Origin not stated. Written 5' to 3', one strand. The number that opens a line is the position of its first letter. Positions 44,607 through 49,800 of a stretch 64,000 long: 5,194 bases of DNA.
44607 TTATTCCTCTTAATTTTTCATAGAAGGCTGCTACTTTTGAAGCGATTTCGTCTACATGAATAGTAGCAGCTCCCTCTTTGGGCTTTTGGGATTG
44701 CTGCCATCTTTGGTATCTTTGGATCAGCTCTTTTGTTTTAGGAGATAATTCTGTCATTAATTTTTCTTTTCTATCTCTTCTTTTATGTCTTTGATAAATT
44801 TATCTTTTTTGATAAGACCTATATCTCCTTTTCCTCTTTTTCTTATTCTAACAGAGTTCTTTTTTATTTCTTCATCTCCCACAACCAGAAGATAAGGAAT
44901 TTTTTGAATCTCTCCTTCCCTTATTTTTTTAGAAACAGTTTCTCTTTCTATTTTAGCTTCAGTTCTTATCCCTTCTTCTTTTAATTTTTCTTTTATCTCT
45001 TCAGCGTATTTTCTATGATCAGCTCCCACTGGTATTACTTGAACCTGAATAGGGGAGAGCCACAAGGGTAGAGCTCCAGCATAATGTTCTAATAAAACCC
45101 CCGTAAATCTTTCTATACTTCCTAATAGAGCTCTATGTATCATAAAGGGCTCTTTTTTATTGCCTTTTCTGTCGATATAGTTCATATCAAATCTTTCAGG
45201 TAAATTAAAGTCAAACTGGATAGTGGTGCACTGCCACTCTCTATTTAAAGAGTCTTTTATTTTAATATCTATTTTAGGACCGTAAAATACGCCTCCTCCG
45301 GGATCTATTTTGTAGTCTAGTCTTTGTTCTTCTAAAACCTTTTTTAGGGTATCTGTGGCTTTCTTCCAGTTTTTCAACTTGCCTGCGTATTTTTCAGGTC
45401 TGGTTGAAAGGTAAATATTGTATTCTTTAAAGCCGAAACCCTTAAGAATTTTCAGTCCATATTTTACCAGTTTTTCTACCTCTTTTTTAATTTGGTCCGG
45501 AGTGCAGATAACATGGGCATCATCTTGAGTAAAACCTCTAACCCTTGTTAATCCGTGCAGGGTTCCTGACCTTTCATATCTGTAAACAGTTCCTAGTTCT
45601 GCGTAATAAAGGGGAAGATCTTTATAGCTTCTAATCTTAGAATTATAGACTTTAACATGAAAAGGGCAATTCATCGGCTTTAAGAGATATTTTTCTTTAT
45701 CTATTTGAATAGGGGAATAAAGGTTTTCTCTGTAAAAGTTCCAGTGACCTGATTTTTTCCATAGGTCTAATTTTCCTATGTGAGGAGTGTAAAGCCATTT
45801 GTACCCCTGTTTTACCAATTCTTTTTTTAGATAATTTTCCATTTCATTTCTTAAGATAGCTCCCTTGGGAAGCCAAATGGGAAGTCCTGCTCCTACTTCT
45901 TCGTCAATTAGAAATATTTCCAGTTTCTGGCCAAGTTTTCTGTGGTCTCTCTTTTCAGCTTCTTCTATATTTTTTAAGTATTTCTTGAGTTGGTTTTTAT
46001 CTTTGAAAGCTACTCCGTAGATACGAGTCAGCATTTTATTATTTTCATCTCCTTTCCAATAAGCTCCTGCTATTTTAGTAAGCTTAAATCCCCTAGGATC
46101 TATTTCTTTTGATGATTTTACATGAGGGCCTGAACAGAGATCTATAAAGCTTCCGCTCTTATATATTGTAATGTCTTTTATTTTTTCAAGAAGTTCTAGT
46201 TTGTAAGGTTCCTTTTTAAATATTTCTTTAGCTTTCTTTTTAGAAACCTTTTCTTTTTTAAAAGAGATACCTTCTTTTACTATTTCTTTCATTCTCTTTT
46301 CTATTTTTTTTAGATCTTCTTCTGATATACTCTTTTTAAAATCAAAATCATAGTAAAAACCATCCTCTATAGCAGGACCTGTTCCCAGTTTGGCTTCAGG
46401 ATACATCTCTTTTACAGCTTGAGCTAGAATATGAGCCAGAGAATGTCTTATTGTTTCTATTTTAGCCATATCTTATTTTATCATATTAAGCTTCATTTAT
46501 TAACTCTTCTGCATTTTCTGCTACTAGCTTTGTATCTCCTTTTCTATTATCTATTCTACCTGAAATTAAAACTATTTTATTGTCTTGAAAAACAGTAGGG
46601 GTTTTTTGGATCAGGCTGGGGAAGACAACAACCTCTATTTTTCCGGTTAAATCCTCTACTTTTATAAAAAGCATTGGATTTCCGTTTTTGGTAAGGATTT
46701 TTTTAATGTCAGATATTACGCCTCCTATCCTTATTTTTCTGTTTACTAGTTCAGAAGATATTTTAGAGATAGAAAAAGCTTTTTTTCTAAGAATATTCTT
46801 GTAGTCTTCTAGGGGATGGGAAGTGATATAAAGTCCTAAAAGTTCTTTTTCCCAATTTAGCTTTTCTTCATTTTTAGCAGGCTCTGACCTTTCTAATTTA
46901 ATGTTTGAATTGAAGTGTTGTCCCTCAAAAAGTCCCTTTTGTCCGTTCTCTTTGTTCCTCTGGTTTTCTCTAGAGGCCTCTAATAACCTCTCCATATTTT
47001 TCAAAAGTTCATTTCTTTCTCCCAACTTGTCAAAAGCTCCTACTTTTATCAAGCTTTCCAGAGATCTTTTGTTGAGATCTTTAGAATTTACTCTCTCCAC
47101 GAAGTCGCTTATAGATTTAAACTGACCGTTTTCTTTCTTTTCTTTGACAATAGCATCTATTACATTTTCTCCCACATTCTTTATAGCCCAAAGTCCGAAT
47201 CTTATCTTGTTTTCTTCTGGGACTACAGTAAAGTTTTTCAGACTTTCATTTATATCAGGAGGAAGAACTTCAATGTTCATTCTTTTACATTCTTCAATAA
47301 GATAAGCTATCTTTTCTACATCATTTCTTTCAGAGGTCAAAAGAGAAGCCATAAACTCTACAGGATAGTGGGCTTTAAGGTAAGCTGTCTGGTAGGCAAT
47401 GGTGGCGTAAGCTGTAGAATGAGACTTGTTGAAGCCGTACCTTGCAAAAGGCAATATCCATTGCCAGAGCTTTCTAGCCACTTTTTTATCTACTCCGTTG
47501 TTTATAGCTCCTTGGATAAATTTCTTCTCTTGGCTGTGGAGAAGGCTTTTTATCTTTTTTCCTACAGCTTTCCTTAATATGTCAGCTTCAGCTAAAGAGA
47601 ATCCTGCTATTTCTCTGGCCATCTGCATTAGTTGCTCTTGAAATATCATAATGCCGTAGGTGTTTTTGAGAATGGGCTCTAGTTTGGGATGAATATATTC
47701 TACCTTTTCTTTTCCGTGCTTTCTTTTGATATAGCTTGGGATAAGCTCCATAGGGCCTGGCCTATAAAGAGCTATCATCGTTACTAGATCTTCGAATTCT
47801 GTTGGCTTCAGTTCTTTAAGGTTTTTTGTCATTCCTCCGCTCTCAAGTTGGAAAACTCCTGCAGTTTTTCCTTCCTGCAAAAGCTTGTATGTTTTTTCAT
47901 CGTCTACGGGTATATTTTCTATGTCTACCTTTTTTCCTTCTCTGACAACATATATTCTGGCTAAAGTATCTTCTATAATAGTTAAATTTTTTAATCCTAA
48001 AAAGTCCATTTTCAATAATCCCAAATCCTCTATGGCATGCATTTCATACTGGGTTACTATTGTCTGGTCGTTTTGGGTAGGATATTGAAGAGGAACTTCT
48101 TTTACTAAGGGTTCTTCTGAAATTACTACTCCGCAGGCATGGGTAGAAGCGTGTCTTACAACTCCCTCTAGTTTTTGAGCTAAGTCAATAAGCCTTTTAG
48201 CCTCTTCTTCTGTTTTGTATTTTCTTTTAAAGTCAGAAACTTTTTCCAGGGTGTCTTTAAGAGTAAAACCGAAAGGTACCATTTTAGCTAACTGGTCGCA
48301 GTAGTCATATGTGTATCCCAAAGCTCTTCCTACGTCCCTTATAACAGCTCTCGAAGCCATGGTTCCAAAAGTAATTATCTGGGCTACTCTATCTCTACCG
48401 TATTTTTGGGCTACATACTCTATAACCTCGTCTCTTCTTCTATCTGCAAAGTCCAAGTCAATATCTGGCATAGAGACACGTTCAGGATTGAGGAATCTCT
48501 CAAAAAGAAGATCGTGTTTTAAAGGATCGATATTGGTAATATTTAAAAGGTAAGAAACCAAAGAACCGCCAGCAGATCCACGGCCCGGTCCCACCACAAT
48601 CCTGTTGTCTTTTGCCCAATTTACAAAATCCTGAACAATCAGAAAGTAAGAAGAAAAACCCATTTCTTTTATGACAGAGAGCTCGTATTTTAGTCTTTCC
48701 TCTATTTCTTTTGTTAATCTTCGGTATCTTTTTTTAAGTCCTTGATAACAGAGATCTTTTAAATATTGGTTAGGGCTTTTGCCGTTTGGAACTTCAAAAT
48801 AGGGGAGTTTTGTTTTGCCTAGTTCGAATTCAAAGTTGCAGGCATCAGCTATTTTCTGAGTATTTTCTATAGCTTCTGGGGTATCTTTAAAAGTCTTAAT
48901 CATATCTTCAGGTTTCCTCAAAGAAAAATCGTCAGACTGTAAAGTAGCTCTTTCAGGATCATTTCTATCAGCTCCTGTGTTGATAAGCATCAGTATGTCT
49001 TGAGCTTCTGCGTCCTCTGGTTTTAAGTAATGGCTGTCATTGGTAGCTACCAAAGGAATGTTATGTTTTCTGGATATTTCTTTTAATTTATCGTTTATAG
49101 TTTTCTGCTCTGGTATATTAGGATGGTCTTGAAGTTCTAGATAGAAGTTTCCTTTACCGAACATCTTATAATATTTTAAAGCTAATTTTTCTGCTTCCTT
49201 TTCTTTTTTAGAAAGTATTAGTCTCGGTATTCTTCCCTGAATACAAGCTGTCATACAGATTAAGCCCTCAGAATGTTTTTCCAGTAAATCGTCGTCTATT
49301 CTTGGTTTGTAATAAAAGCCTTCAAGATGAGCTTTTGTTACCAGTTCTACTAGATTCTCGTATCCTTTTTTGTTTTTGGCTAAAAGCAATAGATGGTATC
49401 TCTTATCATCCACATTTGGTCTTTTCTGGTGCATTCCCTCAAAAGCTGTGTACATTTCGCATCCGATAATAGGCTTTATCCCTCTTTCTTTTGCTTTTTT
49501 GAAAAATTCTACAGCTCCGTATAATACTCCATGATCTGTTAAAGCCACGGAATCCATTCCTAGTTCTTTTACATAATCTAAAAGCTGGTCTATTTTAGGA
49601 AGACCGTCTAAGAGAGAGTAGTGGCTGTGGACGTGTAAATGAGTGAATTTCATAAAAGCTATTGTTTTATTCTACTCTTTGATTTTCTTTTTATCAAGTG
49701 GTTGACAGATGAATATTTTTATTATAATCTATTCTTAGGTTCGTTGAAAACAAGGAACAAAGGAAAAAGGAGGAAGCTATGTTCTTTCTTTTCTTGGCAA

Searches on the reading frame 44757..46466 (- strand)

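Call 53: search_protein_families(library=pfam, proteins=[window:44757-46466:-], max_evalue=0.0001)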
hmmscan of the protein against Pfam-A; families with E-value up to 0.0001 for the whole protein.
window:44757-46466:- (569 aa): 3 families
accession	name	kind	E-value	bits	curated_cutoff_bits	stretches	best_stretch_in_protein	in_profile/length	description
PF00587.30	tRNA-synt_2b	-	3.1e-50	171.1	29.3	1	256-462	7-179/179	tRNA synthetase class II core domain (G, H, P, S and T)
PF03129.25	HGTP_anticodon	-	2.6e-20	72.8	21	1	474-563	1-93/94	Anticodon binding domain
PF07973.19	tRNA_SAD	-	5.3e-13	49.2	24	1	99-150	1-44/44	Threonyl and Alanyl tRNA synthetase second additional domain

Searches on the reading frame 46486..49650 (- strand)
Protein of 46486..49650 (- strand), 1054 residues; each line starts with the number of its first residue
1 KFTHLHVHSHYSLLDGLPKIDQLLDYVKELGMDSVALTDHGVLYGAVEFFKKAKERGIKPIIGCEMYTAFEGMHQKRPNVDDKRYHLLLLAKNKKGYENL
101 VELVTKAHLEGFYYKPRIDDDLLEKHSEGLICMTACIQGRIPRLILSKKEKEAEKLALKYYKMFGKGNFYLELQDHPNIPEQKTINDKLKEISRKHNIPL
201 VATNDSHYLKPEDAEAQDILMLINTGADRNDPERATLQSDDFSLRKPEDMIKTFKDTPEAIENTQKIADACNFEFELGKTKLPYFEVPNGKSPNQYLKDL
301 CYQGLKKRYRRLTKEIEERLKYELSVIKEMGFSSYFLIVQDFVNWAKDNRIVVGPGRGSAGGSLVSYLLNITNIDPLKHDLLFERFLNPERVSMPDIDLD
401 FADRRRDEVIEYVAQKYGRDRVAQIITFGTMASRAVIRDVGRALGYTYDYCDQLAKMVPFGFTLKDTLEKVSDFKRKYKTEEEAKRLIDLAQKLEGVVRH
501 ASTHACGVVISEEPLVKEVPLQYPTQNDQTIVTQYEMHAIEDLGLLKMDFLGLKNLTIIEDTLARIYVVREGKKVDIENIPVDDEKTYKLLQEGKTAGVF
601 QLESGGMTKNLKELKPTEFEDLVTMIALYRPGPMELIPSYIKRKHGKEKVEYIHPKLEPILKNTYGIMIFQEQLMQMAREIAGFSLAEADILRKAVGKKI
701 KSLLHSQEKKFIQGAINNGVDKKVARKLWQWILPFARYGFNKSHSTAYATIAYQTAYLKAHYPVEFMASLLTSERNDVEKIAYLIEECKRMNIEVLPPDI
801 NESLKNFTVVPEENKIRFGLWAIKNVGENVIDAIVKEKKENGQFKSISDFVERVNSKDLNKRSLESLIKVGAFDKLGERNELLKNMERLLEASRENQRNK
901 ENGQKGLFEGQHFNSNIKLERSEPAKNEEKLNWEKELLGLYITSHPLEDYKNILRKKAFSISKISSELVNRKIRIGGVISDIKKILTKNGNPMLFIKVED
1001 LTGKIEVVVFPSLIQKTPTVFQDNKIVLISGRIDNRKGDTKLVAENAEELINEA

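Call 53: search_protein_families(library=pfam, proteins=[window:46486-49650:-], max_evalue=0.0001)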
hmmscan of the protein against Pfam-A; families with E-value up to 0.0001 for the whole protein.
window:46486-49650:- (1054 aa): 5 families
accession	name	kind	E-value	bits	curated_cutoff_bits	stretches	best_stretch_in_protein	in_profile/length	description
PF07733.18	DNA_pol3_alpha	-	3.4e-110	368.2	23.9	1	295-552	1-260/260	Bacterial DNA polymerase III alpha NTPase domain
PF17657.6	DNA_pol3_finger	-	6.8e-65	217.9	22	1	555-719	1-166/166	Bacterial DNA polymerase III alpha subunit finger domain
PF02811.25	PHP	-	1.7e-59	201.2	26.4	1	4-176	1-164/164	PHP domain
PF14579.12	HHH_6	-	2.8e-31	108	25.6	1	792-879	1-87/90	Helix-hairpin-helix motif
PF01336.31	tRNA_anti-codon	-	1.1e-11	45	27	1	974-1049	2-74/75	OB-fold nucleic acid binding domain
